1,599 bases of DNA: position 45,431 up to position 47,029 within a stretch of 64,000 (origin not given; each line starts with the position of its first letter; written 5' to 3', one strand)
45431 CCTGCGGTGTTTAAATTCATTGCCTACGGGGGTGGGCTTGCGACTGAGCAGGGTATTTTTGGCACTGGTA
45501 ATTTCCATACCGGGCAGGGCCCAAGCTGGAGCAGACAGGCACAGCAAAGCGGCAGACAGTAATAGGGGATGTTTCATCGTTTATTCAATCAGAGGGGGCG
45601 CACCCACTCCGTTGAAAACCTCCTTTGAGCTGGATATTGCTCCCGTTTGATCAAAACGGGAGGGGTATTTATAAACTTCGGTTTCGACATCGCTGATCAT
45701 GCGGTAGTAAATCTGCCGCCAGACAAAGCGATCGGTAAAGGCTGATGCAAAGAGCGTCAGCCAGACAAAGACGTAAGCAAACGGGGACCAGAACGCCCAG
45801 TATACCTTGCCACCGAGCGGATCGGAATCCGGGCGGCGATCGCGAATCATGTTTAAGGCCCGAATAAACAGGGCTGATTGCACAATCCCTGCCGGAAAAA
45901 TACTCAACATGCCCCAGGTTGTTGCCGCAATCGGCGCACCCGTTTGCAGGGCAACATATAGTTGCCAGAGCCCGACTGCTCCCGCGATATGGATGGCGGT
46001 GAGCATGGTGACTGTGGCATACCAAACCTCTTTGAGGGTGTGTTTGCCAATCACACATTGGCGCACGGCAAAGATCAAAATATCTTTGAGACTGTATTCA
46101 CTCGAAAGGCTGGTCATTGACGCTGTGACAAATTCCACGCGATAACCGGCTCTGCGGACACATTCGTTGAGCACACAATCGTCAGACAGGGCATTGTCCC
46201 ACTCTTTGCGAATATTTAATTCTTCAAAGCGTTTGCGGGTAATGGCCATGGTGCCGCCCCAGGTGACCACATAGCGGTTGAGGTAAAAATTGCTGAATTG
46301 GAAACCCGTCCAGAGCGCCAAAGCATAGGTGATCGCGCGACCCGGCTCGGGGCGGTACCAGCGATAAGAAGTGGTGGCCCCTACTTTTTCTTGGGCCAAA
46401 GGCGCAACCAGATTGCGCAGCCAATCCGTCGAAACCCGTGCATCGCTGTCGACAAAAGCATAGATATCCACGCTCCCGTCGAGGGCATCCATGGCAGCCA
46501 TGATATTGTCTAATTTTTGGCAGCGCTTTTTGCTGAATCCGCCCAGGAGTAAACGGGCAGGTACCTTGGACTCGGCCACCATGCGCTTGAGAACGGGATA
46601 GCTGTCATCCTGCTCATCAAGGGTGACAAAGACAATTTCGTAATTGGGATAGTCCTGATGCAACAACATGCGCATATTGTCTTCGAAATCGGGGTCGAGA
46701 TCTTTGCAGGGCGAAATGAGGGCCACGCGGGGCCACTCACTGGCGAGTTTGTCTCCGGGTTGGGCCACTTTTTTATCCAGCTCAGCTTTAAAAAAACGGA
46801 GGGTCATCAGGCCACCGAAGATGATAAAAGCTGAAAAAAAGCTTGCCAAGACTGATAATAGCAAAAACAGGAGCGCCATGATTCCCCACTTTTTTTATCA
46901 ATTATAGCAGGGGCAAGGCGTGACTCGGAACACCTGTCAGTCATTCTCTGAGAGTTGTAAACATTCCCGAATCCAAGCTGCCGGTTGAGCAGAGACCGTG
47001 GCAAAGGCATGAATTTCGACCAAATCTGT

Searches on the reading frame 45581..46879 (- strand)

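Call 40: search_protein_families(library=pfam, proteins=[window:45581-46879:-], max_evalue=0.00001)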
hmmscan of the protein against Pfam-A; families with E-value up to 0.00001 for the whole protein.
window:45581-46879:- (432 aa): 4 families
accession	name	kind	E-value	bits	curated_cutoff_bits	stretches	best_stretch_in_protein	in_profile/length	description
PF13506.12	Glyco_transf_21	-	5.1e-12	46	21.7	1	116-266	12-164/174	Glycosyl transferase family 21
PF13641.12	Glyco_tranf_2_3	-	6.7e-10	39.8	27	1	50-263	1-216/230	Glycosyltransferase like family 2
PF13632.12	Glyco_trans_2_3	-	9e-08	32.6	27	1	142-330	4-194/198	Glycosyl transferase family group 2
PF00535.33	Glycos_transf_2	-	1.3e-06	28.9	23.3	1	71-186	19-129/168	Glycosyl transferase family 2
